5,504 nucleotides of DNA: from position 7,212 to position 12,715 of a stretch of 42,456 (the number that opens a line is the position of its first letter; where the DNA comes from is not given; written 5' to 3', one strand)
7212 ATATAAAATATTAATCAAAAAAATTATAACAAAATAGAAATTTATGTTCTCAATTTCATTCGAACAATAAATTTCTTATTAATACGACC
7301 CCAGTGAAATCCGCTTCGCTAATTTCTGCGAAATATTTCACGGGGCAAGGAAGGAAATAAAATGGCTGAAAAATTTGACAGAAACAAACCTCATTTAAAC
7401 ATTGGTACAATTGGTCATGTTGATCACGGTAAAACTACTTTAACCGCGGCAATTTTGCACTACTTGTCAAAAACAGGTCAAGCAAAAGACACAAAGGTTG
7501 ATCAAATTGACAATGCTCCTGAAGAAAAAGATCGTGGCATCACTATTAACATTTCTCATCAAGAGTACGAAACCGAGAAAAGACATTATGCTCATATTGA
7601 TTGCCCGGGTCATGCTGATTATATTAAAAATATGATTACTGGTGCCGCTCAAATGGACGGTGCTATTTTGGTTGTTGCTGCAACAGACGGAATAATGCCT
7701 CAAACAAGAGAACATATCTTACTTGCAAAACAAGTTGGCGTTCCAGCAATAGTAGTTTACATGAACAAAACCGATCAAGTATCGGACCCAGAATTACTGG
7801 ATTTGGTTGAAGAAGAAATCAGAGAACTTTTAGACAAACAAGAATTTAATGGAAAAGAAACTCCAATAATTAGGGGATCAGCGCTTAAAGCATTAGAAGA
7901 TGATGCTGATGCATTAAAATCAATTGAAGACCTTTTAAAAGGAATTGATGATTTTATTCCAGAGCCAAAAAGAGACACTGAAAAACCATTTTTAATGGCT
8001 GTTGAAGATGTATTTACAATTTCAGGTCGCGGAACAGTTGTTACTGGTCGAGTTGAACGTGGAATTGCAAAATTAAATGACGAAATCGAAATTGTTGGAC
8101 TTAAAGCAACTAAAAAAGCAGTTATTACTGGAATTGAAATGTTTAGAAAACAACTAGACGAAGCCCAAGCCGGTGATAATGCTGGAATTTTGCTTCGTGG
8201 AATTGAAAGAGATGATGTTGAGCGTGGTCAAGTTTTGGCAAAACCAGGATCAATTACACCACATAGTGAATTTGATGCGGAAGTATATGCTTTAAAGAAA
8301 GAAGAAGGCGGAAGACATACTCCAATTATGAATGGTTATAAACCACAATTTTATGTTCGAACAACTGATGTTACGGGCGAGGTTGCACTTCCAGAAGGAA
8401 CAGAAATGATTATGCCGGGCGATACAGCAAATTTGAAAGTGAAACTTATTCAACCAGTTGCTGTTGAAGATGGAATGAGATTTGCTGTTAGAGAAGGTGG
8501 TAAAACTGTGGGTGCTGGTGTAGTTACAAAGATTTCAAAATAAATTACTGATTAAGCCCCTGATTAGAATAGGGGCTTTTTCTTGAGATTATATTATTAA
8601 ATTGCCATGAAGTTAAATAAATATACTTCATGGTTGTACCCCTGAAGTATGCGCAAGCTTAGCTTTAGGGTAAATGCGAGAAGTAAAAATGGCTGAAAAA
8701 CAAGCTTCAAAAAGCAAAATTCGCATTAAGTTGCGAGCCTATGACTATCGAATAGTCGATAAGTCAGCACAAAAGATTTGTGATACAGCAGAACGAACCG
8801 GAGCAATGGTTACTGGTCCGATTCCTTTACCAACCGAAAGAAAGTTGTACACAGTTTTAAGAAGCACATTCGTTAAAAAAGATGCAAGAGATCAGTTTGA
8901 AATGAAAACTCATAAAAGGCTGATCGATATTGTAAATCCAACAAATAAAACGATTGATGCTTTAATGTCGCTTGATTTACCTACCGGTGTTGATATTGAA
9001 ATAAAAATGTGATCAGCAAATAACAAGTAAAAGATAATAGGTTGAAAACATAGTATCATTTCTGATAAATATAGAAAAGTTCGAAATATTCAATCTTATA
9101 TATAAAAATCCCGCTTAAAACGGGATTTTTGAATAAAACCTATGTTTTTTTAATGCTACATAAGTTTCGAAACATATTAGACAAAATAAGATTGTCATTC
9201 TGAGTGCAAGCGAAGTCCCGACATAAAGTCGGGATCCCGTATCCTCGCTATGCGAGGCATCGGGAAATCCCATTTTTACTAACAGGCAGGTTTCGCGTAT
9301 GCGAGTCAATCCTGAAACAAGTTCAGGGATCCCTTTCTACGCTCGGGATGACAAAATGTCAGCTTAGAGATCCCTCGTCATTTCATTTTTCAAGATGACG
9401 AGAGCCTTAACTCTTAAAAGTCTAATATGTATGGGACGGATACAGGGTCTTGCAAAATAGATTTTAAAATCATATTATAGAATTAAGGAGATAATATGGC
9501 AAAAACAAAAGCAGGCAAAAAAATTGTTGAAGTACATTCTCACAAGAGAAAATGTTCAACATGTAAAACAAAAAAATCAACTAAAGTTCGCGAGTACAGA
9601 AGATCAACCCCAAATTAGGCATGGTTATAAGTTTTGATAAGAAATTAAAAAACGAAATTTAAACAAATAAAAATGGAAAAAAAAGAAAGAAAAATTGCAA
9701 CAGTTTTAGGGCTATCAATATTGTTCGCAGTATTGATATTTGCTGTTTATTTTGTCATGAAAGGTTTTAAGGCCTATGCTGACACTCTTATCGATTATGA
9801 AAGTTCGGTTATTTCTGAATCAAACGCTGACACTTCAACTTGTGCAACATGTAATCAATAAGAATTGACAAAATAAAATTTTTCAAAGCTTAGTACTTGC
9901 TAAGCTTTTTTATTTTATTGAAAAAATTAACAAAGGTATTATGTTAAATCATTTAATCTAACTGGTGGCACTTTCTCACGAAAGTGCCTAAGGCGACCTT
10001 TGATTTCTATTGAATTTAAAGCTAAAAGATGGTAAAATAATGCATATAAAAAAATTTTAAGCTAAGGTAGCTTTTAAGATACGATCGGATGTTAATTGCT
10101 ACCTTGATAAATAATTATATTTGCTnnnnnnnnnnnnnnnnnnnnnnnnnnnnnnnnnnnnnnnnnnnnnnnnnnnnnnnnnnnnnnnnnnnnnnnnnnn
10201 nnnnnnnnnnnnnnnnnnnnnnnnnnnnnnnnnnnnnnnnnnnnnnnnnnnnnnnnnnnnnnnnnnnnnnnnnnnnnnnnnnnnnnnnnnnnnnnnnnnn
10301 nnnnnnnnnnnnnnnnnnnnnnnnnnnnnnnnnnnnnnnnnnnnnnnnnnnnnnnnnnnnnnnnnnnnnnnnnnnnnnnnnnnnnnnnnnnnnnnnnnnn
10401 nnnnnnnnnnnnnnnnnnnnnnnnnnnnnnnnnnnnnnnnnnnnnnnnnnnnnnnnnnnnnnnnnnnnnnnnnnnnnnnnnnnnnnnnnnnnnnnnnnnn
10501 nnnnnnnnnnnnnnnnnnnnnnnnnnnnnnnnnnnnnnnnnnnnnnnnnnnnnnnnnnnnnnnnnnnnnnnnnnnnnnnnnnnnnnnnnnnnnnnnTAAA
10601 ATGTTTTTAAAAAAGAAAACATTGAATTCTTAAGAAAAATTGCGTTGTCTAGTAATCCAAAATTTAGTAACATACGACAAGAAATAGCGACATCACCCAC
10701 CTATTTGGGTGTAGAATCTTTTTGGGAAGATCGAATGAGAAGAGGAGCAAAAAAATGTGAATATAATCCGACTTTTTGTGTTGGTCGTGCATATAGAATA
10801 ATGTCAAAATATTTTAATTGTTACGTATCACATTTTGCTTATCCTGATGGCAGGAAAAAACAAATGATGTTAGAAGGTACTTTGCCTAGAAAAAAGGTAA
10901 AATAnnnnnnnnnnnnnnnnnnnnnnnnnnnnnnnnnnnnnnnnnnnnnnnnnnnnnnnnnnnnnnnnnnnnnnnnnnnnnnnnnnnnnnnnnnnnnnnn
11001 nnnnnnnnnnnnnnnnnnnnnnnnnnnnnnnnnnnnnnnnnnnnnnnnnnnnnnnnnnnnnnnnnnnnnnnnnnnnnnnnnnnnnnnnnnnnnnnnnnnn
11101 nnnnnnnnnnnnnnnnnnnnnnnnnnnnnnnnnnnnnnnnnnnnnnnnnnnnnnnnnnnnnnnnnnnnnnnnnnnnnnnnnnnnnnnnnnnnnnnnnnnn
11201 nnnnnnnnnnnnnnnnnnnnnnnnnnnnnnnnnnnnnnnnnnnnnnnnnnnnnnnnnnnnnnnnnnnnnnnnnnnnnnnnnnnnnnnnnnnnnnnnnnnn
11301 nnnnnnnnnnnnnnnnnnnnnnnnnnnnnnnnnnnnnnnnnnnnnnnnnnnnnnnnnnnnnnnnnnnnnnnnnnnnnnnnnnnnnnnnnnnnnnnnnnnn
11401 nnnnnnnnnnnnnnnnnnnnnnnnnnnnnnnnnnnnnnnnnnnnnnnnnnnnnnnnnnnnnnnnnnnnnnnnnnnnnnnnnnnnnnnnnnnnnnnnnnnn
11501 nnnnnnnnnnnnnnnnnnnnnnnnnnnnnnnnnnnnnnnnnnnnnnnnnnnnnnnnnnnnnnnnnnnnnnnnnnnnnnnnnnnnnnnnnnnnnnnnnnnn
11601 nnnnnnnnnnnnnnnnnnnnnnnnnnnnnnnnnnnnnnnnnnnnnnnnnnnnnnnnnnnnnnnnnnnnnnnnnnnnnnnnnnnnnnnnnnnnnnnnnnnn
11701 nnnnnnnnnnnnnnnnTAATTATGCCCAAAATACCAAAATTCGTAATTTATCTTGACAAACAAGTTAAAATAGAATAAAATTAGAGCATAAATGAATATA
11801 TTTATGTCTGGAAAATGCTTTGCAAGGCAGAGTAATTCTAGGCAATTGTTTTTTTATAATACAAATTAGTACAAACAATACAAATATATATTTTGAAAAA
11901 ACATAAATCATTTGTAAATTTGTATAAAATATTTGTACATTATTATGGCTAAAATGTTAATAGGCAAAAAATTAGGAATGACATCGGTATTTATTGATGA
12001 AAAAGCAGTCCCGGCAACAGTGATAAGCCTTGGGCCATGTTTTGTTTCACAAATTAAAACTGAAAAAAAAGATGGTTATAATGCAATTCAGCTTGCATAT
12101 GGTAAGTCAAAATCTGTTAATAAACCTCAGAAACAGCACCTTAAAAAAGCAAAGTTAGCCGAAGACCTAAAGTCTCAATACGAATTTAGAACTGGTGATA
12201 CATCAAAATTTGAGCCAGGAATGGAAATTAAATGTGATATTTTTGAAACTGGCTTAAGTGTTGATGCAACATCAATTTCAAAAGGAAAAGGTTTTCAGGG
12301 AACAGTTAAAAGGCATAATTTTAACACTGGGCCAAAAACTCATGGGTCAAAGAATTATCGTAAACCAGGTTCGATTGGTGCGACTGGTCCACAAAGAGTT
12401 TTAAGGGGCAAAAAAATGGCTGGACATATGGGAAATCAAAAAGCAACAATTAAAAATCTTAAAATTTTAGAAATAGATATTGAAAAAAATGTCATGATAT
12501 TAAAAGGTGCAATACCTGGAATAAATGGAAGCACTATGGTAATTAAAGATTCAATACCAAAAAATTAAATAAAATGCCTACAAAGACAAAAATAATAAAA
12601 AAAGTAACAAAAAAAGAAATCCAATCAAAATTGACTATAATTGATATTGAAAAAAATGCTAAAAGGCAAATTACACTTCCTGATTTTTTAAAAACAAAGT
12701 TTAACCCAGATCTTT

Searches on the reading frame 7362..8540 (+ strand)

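Call 24: search_protein_families(library=pfam, proteins=[window:7362-8540:+], max_evalue=0.01)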
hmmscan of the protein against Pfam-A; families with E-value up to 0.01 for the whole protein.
window:7362-8540:+ (393 aa): 6 families
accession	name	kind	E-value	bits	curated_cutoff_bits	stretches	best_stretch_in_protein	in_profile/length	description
PF00009.33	GTP_EFTU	-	6.4e-65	218.7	26.5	1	9-200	1-187/188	Elongation factor Tu GTP binding domain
PF03143.23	GTP_EFTU_D3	-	2.4e-37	127.9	27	1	297-391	1-105/106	Elongation factor Tu C-terminal domain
PF03144.31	GTP_EFTU_D2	-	1.4e-21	77.1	30.3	1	224-293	1-73/73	Elongation factor Tu domain 2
PF01926.29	MMR_HSR1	-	7.4e-05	23.3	21.9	1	14-134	2-111/113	50S ribosome-binding GTPase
PF22594.2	GTP-eEF1A_C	-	0.0021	18.8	27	0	348-389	54-101/101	GTP-eEF1A C-terminal domain-like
PF02492.25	cobW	-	0.0065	16.5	20.7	0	91-161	108-177/180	CobW/HypB/UreG, nucleotide-binding domain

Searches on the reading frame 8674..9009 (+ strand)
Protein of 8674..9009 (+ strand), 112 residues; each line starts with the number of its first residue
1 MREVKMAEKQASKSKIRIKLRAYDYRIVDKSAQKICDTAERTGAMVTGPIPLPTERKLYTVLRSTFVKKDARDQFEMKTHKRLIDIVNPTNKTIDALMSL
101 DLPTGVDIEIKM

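Call 24: search_protein_families(library=pfam, proteins=[window:8674-9009:+], max_evalue=0.01)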
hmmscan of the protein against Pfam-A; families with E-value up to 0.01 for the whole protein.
window:8674-9009:+ (112 aa): 1 family
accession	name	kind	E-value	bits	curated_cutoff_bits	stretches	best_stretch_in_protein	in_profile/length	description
PF00338.27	Ribosomal_S10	-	3.2e-36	124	21.2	1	17-111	1-98/98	Ribosomal protein S10p/S20e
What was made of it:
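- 8674..9012 (+): rpsJ (ribosomal protein S10), the upstream border of the 2.9-kb insert that holds A and B. Pfam PF00338, E = 3e-36 (call 24).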

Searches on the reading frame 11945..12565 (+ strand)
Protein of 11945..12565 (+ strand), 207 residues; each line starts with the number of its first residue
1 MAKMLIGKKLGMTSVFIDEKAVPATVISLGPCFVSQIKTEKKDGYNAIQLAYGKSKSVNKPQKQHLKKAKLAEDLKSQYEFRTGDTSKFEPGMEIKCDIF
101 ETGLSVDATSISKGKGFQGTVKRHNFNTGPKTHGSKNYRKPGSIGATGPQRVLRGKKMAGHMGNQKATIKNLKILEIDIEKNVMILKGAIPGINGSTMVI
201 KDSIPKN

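Call 24: search_protein_families(library=pfam, proteins=[window:11945-12565:+], max_evalue=0.01)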
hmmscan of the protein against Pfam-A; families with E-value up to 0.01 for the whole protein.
window:11945-12565:+ (207 aa): 1 family
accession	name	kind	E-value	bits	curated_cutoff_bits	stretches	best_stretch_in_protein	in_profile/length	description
PF00297.29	Ribosomal_L3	-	4.3e-17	62.6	22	1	98-179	210-290/369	Ribosomal protein L3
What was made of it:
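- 11945..12568 (+): rplC (ribosomal protein L3), the downstream border of the insert. Pfam PF00297, E = 4e-17 (call 24).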

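Call 54: find_related_loci(query=window:11945-12565:+, collection=genome_contigs, flank=6000)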
Query window:11945-12565:+ (207 aa) in genome_contigs; peptide patterns used: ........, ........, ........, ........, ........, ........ (x = any residue, [..] = any of these).
600 stretches matched a pattern (row limit reached: there are more); 596 encode a relative of the query (tblastn E <= 1e-3); the best 80 are kept; 80 distinct loci.
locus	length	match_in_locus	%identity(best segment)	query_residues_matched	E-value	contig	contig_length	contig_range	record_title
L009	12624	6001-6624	52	5-203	2e-60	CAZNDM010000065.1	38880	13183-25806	MAG TPA_asm: uncultured bacterium isolate binchicken_co219_311 genome assembly, contig: k141_1411289, whole genome shotg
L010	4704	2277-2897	50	1-204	3e-60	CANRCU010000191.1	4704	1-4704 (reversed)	MAG: uncultured Clostridia bacterium isolate Lapin-026__bin61 genome assembly, contig: Lapin-026__NODE_24261_length_4704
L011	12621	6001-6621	50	1-204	3e-60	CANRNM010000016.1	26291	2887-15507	MAG: uncultured Clostridia bacterium isolate Lapin-021__bin21 genome assembly, contig: Lapin-021__NODE_2043_length_26291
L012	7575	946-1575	48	1-204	1e-59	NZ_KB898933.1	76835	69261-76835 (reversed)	Thioalkalivibrio sulfidiphilus strain ALJ17 D580DRAFT_scaffold00013.13, whole genome shotgun sequence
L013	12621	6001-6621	49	1-204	1e-58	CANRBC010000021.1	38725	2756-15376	MAG: uncultured Clostridia bacterium isolate Lapin-030__bin20 genome assembly, contig: Lapin-030__NODE_1512_length_38725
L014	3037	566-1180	46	1-204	2e-58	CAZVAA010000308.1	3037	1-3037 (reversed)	MAG TPA_asm: uncultured Sphaerobacteraceae bacterium isolate SRP187154_co1_9 genome assembly, contig: NODE_51006_length_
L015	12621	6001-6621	47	1-204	5e-58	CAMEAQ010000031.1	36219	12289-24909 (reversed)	MAG: uncultured bacterium isolate SRR15057927_bin.7_metaWRAP_v1.3_MAG genome assembly, contig: ERZ10407400.422, whole ge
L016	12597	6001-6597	48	5-200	3e-57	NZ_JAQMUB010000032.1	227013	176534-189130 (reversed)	Oscillatoria sp. CS-180 k141_5485, whole genome shotgun sequence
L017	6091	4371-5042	44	1-204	5e-57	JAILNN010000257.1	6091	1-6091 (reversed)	MAG: Lachnospiraceae bacterium isolate RUI281 k141_2688251_flag=0_multi=99.0000_len=6091, whole genome shotgun sequence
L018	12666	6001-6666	42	1-203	2e-56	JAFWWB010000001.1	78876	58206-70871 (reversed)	MAG: Lachnospiraceae bacterium isolate RGIG6123 Sheep_Omasum.Co__c143535, whole genome shotgun sequence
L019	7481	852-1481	46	1-204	2e-56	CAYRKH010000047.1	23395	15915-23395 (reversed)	MAG TPA_asm: uncultured Woeseiaceae bacterium isolate SRP263527_co1_191 genome assembly, contig: NODE_1752_length_23395_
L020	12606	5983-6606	49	1-204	2e-56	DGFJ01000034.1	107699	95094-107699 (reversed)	MAG TPA_asm: Ruminococcaceae bacterium UBA3903 UBA3903_contig_2602, whole genome shotgun sequence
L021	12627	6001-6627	48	1-204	5e-56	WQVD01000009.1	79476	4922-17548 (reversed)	MAG: Defluviitaleaceae bacterium isolate Emb289P1bin122 Ga0123355_10000168, whole genome shotgun sequence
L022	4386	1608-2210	46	1-201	1e-55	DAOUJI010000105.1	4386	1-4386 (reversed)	MAG TPA_asm: Dehalococcoidia bacterium isolate S32_258 k113_2837289, whole genome shotgun sequence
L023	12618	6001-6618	46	5-204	2e-55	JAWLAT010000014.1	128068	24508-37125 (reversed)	MAG: Lysobacterales bacterium isolate AC1.60 AC1.60.fa-14, whole genome shotgun sequence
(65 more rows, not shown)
